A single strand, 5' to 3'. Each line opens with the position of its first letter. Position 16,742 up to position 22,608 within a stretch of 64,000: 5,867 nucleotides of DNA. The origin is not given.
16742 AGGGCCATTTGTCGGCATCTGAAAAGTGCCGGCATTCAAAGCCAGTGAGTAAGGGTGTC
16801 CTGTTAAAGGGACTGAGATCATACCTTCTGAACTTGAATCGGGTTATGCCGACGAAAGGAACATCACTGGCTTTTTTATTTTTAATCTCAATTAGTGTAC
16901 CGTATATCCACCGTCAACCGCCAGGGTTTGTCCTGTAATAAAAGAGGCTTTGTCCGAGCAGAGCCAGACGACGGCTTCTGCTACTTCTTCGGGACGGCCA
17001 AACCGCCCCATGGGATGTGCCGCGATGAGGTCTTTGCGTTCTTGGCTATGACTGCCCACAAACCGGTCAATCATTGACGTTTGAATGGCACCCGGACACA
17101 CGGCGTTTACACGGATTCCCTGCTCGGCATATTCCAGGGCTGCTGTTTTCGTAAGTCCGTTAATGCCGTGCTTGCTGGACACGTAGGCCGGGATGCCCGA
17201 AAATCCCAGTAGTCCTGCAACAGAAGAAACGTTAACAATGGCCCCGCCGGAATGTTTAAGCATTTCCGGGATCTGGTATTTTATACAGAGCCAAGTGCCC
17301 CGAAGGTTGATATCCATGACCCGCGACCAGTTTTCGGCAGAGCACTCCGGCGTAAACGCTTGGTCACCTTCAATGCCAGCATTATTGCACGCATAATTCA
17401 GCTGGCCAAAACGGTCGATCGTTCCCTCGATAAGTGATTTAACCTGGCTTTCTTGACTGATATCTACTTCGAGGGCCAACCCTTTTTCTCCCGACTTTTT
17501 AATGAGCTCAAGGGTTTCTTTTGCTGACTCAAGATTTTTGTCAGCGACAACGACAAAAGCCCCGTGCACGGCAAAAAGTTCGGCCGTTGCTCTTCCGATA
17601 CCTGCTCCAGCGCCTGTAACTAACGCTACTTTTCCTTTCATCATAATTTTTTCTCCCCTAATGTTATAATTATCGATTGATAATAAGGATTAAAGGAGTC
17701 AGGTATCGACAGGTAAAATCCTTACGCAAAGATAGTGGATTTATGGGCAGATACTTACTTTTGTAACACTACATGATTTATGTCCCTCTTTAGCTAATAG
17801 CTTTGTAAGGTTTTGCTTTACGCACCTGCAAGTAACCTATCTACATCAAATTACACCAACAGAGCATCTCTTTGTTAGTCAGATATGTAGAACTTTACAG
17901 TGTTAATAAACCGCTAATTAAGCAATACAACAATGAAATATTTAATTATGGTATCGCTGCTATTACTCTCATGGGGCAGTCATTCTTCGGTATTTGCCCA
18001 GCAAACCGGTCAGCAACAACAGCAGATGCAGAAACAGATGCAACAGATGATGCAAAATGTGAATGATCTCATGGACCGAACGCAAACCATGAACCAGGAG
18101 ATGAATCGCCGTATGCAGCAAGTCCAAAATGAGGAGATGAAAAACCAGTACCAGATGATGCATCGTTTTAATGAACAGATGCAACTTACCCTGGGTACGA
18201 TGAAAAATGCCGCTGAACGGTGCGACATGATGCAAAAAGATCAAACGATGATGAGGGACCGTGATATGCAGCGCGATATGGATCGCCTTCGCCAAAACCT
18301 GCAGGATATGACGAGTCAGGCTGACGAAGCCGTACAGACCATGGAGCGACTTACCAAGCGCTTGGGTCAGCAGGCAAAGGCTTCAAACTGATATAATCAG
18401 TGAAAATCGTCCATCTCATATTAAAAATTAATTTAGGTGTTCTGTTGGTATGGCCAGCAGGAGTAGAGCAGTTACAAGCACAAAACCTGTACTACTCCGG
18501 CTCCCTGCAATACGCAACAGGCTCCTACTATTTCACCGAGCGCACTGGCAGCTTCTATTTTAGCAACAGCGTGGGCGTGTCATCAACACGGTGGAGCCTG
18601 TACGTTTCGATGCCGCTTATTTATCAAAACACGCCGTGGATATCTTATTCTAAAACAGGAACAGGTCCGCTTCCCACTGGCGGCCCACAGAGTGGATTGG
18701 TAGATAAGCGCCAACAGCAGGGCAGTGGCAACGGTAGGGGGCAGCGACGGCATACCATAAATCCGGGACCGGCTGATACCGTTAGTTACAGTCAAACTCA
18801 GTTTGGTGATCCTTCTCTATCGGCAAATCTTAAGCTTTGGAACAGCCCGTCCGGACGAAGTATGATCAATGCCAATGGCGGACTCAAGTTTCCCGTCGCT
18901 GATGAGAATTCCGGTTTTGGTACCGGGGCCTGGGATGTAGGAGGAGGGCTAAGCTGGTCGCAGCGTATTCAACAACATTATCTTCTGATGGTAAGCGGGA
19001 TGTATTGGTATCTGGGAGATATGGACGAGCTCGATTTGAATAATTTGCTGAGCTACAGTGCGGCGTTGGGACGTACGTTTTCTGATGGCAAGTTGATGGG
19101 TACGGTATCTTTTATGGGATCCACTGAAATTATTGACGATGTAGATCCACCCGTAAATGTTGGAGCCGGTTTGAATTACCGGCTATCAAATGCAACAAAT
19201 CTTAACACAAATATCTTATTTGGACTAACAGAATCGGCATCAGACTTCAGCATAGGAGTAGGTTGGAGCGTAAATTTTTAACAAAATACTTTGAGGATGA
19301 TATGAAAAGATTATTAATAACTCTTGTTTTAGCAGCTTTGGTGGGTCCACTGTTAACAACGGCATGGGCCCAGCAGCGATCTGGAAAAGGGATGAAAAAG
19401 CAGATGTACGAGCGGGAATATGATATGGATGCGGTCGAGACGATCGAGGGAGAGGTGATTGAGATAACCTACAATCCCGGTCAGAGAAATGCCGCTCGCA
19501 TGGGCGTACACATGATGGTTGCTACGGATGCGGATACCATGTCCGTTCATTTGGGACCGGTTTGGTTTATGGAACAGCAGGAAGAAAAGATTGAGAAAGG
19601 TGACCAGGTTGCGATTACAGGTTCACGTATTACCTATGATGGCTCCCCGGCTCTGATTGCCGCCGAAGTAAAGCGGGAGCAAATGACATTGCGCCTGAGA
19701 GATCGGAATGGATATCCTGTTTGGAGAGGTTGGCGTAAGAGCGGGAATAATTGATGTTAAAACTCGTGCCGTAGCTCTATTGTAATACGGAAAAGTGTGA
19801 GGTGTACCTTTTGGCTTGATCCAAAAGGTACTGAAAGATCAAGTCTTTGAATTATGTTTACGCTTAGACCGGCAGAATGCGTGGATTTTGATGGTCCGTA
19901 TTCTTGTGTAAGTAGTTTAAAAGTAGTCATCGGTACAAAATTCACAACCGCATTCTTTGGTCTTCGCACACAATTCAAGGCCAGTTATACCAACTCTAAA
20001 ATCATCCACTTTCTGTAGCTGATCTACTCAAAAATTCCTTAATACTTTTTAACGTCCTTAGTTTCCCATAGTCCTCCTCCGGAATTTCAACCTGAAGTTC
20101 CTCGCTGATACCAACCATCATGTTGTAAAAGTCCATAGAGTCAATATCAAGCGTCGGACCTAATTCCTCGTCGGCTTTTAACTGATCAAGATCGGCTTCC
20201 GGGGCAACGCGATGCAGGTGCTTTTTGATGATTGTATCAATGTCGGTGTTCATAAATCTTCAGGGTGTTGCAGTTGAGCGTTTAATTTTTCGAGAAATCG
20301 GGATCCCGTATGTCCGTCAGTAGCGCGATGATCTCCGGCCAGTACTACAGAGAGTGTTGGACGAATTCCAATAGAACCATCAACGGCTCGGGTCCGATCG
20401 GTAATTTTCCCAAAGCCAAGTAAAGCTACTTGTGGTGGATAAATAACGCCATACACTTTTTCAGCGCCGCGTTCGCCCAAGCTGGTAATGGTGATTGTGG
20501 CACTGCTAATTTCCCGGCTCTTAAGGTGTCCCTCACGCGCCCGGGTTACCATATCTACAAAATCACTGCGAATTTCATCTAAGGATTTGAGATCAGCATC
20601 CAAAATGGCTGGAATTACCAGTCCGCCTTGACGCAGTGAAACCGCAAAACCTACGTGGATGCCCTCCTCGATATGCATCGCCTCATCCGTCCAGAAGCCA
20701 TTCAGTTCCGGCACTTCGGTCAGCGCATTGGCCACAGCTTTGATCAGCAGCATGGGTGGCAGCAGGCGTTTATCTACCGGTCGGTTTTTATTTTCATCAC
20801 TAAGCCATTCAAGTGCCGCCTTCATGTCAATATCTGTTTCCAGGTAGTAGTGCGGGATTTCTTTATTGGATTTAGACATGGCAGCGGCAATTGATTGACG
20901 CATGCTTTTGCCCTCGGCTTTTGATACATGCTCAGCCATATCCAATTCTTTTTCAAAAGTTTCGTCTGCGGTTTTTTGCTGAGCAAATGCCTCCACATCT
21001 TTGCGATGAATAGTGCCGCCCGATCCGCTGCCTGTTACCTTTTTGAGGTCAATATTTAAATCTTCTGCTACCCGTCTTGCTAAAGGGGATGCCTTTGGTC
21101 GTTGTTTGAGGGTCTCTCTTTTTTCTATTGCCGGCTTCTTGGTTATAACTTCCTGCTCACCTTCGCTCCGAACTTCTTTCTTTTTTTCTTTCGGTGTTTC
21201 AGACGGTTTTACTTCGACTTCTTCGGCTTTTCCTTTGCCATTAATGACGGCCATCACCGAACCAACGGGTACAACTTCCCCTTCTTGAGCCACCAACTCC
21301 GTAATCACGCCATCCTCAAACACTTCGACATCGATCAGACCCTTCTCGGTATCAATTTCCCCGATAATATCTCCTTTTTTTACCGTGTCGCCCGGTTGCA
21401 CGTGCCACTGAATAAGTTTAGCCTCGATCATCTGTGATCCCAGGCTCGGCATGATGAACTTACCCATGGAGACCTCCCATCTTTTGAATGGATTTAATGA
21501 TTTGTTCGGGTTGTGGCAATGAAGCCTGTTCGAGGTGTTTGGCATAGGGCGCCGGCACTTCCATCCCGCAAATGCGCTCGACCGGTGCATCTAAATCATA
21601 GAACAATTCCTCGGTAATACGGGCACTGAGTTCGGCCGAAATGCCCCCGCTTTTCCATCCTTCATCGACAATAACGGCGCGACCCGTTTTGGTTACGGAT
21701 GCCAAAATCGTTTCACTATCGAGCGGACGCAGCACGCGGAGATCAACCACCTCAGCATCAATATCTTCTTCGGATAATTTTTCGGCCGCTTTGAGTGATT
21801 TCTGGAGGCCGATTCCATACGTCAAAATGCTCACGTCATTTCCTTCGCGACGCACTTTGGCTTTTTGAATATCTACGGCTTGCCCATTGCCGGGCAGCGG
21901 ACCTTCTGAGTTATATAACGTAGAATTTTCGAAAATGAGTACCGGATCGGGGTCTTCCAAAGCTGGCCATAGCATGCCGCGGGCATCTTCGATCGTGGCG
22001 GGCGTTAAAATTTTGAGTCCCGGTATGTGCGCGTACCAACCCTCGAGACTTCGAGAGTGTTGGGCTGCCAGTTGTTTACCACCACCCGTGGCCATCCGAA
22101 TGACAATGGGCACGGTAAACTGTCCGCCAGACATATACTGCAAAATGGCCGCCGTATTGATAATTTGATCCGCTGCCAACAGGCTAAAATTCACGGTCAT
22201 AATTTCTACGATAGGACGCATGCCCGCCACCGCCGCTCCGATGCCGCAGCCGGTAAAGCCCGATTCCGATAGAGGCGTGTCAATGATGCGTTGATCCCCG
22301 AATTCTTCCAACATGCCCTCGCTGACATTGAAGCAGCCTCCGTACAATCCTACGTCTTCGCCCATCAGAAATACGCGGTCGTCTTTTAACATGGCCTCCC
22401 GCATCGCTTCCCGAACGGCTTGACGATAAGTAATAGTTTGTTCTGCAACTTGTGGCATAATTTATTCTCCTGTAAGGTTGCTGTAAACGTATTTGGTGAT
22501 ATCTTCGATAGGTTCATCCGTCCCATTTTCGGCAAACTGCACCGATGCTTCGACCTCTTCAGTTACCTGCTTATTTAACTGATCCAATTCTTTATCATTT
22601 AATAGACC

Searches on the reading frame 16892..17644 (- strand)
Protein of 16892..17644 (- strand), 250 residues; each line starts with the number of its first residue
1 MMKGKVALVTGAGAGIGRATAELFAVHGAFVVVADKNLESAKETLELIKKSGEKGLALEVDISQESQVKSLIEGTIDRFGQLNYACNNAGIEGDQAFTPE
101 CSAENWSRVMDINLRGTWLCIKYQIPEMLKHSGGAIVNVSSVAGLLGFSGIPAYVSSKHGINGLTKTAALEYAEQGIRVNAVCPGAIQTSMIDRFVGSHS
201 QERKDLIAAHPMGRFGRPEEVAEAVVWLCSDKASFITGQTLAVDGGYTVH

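Call 7: search_protein_families(library=pfam, proteins=[window:16892-17644:-])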
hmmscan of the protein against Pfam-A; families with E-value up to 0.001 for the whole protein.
window:16892-17644:- (250 aa): 5 families
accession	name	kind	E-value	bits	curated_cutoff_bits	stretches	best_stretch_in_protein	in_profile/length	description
PF13561.12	adh_short_C2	-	1.2e-70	238.2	27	1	11-248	1-236/236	Enoyl-(Acyl carrier protein) reductase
PF00106.31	adh_short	-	3.7e-57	193.4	26.6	1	5-192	1-187/195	short chain dehydrogenase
PF08659.16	KR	-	3.7e-13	50.2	22.6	1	7-165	3-160/180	KR domain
PF23441.1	SDR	-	1.2e-05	25.2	27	1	155-247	164-255/258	SDR-like rossmann domain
PF03435.24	Sacchrp_dh_NADP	-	0.00029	21.6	25.1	1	8-75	2-69/129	Saccharopine dehydrogenase NADP binding domain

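Call 48: find_homologous_proteins(query=window:16892-17644:-, max_evalue=1e-60)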
Query window:16892-17644:- (250 aa): 7096 proteins with E <= 1e-60 among 8000 candidates; the best 120 are listed.
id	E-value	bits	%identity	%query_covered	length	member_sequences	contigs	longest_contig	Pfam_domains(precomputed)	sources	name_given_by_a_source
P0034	2.1e-156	536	98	100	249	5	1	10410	PF08659.17,PF13561.13,PF00106.32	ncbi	-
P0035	7.2e-145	499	90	100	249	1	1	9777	PF08659.17,PF13561.13,PF23441.1,PF00106.32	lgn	-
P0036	2.1e-144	497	89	100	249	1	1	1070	PF08659.17,PF13561.13,PF23441.1,PF00106.32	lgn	-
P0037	1.1e-142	491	88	100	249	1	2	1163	PF08659.17,PF13561.13,PF23441.1,PF00106.32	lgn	-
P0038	1.9e-142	491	88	100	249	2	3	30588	PF08659.17,PF13561.13,PF23441.1,PF00106.32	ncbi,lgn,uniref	ncbi:glucose 1-dehydrogenase [Fodinibius sp. SL11]|uniref:glucose 1-dehydrogenase n=1 Tax=Fodinibius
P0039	2.6e-142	490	88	100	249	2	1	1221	PF08659.17,PF13561.13,PF23441.1,PF00106.32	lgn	-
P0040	1.4e-141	488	87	100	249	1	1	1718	PF08659.17,PF13561.13,PF00106.32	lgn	-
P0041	1.1e-140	485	86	100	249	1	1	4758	PF08659.17,PF13561.13,PF00106.32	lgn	-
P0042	1.2e-140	485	88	100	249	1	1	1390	PF08659.17,PF13561.13,PF00106.32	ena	-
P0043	3.4e-140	483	85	99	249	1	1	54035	PF08659.17,PF13561.13,PF00106.32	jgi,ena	-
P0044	4.6e-140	483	87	100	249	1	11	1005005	PF08659.17,PF13561.13,PF00106.32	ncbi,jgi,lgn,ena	-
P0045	8.2e-138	475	84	100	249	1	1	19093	PF08659.17,PF13561.13,PF23441.1,PF00106.32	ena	-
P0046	3.6e-131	454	79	100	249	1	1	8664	PF08659.17,PF13561.13,PF00106.32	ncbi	-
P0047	1.1e-130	452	79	100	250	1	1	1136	PF08659.17,PF13561.13,PF23441.1,PF00106.32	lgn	-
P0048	3.2e-130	451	79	100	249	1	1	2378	PF08659.17,PF13561.13,PF23441.1,PF00106.32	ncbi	-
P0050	5.1e-129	447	78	100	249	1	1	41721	PF08659.17,PF13561.13,PF00106.32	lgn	-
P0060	3.4e-124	431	76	99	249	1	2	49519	PF08659.17,PF13561.13,PF23441.1,PF00106.32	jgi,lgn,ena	-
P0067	1.5e-120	419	73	100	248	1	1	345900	PF08659.17,PF13561.13,PF00106.32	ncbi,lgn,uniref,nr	ncbi:SDR family oxidoreductase [Fodinibius sediminis]|uniref:NAD(P)-dependent dehydrogenase, short-c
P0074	2.7e-113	395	68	100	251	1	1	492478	PF08659.17,PF13561.13,PF23441.1,PF00106.32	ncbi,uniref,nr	ncbi:SDR family oxidoreductase [Fodinibius salsisoli]|uniref:SDR family oxidoreductase n=1 Tax=Fodin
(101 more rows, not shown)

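Call 49: find_encoding_contigs(protein=P0038, flank=10000, max_places=1)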
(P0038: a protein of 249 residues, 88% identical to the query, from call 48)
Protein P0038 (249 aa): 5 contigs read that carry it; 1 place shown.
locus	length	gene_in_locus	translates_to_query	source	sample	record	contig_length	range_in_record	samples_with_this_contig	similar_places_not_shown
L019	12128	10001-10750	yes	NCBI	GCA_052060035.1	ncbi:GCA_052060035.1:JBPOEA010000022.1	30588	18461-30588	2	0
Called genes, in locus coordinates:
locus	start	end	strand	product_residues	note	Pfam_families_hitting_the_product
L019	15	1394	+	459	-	PF00072:Response_reg, PF00158:Sigma54_activat, PF14532:Sigma54_activ_2, PF00004:AAA (weak), PF07728:AAA_5 (weak), PF25601:AAA_lid_14, PF02954:HTH_8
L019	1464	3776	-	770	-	PF01804:Penicil_amidase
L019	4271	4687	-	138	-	-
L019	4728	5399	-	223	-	PF01738:DLH (weak)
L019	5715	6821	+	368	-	PF01326:PPDK_N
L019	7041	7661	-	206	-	PF00127:Copper-bind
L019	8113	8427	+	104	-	-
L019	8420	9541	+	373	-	PF02817:E3_binding, PF00198:2-oxoacid_dh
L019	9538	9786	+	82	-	-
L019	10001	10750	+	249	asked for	PF00106:adh_short, PF08659:KR, PF23441:SDR (weak), PF13561:adh_short_C2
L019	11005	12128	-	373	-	?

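Call 50: find_encoding_contigs(protein=P0050, flank=10000, max_places=1)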
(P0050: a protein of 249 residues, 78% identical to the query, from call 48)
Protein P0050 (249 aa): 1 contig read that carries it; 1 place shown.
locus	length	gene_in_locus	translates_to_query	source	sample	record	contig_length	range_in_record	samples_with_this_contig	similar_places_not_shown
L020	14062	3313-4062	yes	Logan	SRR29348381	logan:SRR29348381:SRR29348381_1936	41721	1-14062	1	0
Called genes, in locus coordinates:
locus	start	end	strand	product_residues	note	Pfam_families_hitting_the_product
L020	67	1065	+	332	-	PF02779:Transket_pyr, PF02780:Transketolase_C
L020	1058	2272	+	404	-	PF00364:Biotin_lipoyl, PF25997:BSH_YhbJ (weak), PF02817:E3_binding, PF00198:2-oxoacid_dh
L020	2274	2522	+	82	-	-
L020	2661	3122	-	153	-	PF01161:PBP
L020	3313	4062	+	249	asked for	PF00106:adh_short, PF08659:KR, PF13561:adh_short_C2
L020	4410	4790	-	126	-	-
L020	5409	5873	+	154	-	PF01029:NusB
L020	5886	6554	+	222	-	PF00149:Metallophos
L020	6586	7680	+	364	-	PF01926:MMR_HSR1, PF02421:FeoB_N, PF06071:YchF-GTPase_C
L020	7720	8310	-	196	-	PF05036:SPOR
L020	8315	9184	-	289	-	PF00171:Aldedh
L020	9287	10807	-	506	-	PF00171:Aldedh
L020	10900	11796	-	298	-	PF01791:DeoC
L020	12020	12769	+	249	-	-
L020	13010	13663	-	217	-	-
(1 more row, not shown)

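Call 51: find_encoding_contigs(protein=P0060, flank=10000, max_places=1)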
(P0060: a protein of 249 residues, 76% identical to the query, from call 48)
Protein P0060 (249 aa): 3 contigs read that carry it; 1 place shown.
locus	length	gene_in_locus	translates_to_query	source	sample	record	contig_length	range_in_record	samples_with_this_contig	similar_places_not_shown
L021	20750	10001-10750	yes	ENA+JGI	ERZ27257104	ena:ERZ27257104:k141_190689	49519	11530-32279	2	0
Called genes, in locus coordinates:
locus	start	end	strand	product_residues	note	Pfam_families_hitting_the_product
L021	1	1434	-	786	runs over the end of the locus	PF07244:POTRA, PF01103:Omp85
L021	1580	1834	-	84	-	PF11387:DUF2795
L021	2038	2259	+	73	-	PF02416:TatA_B_E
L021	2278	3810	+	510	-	PF01425:Amidase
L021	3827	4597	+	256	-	PF00106:adh_short, PF08659:KR, PF01370:Epimerase (weak), PF13561:adh_short_C2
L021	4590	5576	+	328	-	PF04389:Peptidase_M28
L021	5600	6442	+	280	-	PF06325:PrmA, PF02475:TRM5-TYW2_MTfase (weak), PF12847:Methyltransf_18 (weak), PF13847:Methyltransf_31 (weak)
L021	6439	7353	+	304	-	PF02541:Ppx-GppA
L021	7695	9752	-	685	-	PF00795:CN_hydrolase, PF02540:NAD_synthase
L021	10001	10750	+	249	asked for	PF00106:adh_short, PF08659:KR, PF13561:adh_short_C2, PF23441:SDR (weak)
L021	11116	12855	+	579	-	PF00501:AMP-binding, PF13193:AMP-binding_C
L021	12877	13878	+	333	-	PF00676:E1_dh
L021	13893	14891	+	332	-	PF02779:Transket_pyr, PF02780:Transketolase_C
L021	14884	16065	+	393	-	PF00364:Biotin_lipoyl, PF25997:BSH_YhbJ (weak), PF02817:E3_binding, PF00198:2-oxoacid_dh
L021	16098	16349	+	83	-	PF00550:PP-binding (weak)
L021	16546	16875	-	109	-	PF03779:SPW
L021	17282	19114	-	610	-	PF00317:Ribonuc_red_lgN, PF02867:Ribonuc_red_lgC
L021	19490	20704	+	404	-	PF00930:DPPIV_N (faint), PF07676:PD40 (faint), PF14583:Pectate_lyase22 (faint), PF25174:Beta-prop_THOC3 (weak), PF26549:Tricorn_N (weak), PF26550:Tricorn_2nd, PF23381:Beta-prop_IFT122_1st (weak), PF26549:Tricorn_N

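Call 52: find_encoding_contigs(protein=P0067, flank=10000, max_places=1)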
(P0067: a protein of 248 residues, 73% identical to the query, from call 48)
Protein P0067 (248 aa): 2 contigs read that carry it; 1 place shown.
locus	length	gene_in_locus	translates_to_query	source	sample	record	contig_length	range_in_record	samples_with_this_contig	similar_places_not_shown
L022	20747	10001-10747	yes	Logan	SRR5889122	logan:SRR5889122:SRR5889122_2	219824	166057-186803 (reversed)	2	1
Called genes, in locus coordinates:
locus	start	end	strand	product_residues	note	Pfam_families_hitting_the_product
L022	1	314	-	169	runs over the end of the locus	PF20603:Bact_hydrolase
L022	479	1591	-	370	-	PF13527:Acetyltransf_9 (faint)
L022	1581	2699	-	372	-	PF11899:DUF3419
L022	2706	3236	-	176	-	-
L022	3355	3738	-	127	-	PF12680:SnoaL_2 (weak), PF13474:SnoaL_3, PF14534:DUF4440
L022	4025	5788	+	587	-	PF00501:AMP-binding, PF13193:AMP-binding_C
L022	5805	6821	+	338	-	PF00676:E1_dh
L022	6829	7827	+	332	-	PF02779:Transket_pyr, PF02780:Transketolase_C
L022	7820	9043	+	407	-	PF00364:Biotin_lipoyl, PF02817:E3_binding, PF00198:2-oxoacid_dh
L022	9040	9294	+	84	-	PF00550:PP-binding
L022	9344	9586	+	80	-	-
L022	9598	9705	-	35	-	-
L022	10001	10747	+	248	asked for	PF00106:adh_short, PF08659:KR, PF13561:adh_short_C2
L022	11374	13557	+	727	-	PF06452:CBM9_1 (weak), PF19313:DUF5916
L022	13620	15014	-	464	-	PF01408:GFO_IDH_MocA, PF02894:GFO_IDH_MocA_C (weak)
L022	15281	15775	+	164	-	PF02469:Fasciclin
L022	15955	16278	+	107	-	-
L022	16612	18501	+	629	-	PF00890:FAD_binding_2 (faint), PF01134:GIDA, PF03486:HI0933_like (faint), PF12831:FAD_oxidored, PF21680:GIDA_C_1st, PF13932:SAM_GIDA_C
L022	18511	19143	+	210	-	PF02527:GidB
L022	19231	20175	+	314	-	PF08220:HTH_DeoR (weak), PF08279:HTH_11, PF13384:HTH_23 (weak), PF13280:WYL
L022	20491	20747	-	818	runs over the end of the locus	PF00521:DNA_topoisoIV, PF03989:DNA_gyraseA_C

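Call 53: find_encoding_contigs(protein=P0074, flank=10000, max_places=1)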
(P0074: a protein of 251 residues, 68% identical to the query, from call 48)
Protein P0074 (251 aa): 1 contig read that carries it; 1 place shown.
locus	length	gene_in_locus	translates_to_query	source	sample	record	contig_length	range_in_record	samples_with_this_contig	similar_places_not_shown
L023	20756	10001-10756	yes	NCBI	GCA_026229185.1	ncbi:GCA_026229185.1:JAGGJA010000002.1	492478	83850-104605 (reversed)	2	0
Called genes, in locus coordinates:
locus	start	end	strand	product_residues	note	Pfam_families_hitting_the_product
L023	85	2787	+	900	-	PF00690:Cation_ATPase_N, PF00122:E1-E2_ATPase, PF00702:Hydrolase, PF13246:Cation_ATPase, PF08282:Hydrolase_3 (faint), PF00689:Cation_ATPase_C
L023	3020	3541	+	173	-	PF10025:DUF2267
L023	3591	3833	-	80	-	-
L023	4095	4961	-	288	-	PF00582:Usp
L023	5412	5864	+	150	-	PF26390:MamS_MamX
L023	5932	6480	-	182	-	PF05974:DUF892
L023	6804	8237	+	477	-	PF00989:PAS, PF08448:PAS_4, PF13188:PAS_8 (weak), PF13426:PAS_9, PF00989:PAS, PF13426:PAS_9, PF07730:HisKA_3, PF02518:HATPase_c, +2 more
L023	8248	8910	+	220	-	PF00072:Response_reg, PF08281:Sigma70_r4_2, PF00196:GerE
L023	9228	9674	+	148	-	PF27746:Small_heat_shock_put, PF00011:HSP20, PF17886:ArsA_HSP20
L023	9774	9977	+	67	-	PF11127:YgaP-like_TM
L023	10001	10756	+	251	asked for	PF00106:adh_short, PF08659:KR, PF23441:SDR (weak), PF13561:adh_short_C2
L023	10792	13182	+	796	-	PF01326:PPDK_N, PF00391:PEP-utilizers, PF02896:PEP-utilizers_C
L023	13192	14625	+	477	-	PF02874:ATP-synt_ab_N (weak), PF00006:ATP-synt_ab, PF22919:ATP-synt_VA_C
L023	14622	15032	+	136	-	PF02823:ATP-synt_DE_N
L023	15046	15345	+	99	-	PF09527:ATPase_gene1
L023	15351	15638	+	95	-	PF12966:AtpR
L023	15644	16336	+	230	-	PF00119:ATP-synt_A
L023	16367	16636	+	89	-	PF00137:ATP-synt_C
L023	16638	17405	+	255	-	PF00430:ATP-synt_B, PF00213:OSCP (weak)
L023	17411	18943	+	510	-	PF00006:ATP-synt_ab, PF00306:ATP-synt_ab_C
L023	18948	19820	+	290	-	PF00231:ATP-synt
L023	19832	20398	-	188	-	PF02867:Ribonuc_red_lgC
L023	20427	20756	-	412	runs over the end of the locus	PF00317:Ribonuc_red_lgN, PF02867:Ribonuc_red_lgC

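Call 88: find_encoding_contigs(protein=P0043, flank=10000, max_places=2)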
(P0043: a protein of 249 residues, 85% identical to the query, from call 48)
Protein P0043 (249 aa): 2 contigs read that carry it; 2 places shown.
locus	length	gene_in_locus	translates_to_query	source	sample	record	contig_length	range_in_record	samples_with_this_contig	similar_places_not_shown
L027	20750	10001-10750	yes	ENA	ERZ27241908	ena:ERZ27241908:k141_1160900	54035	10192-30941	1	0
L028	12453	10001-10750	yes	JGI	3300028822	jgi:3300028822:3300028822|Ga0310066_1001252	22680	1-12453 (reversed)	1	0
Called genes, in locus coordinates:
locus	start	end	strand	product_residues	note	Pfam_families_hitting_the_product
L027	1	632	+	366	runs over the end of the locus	PF02163:Peptidase_M50, PF00571:CBS (weak)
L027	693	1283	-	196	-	PF00156:Pribosyltran, PF14681:UPRTase (weak)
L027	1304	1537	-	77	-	-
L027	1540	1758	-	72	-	PF01258:zf-dskA_traR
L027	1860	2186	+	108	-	PF00005:ABC_tran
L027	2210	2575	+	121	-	PF25967:RND-MFP_C (weak), PF25989:YknX_C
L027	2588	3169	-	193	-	-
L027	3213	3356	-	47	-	-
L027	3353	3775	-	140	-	PF12724:Flavodoxin_5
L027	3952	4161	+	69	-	-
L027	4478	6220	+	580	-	PF00501:AMP-binding, PF13193:AMP-binding_C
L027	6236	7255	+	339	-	PF00676:E1_dh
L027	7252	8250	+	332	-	PF02779:Transket_pyr, PF02780:Transketolase_C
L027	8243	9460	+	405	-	PF00364:Biotin_lipoyl, PF25997:BSH_YhbJ (weak), PF02817:E3_binding, PF00198:2-oxoacid_dh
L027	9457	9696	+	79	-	-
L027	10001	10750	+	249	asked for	PF00106:adh_short, PF08659:KR, PF13561:adh_short_C2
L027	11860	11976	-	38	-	PF01541:GIY-YIG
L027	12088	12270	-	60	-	-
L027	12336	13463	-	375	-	PF00989:PAS (faint), PF13426:PAS_9 (weak), PF08447:PAS_3, PF07568:HisKA_2, PF13581:HATPase_c_2 (weak), PF02518:HATPase_c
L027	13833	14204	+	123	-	PF03965:Penicillinase_R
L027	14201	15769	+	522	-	PF05569:Peptidase_M56, PF02472:ExbD (faint)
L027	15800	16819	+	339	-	PF00085:Thioredoxin (faint), PF00578:AhpC-TSA, PF08534:Redoxin, PF13905:Thioredoxin_8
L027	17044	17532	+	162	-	-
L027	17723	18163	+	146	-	PF01643:Acyl-ACP_TE (weak), PF20791:Acyl-ACP_TE_C (faint), PF13279:4HBT_2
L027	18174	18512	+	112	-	PF01588:tRNA_bind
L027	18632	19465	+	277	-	PF01551:Peptidase_M23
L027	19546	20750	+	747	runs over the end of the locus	PF01734:Patatin, PF01103:Omp85, PF19143:Omp85_2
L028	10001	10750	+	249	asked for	PF00106:adh_short, PF08659:KR, PF13561:adh_short_C2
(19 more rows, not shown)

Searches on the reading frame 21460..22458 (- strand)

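Call 61: search_protein_families(library=pfam, proteins=[window:21460-22458:-], max_evalue=0.00001)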
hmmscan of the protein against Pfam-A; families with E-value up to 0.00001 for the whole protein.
window:21460-22458:- (332 aa): 2 families
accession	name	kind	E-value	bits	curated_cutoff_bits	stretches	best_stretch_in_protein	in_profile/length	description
PF02780.25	Transketolase_C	-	2.7e-41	140.8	25.9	1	199-320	2-124/124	Transketolase, C-terminal domain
PF02779.29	Transket_pyr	-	1.2e-39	136.1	27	1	8-183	2-173/174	Transketolase, pyrimidine binding domain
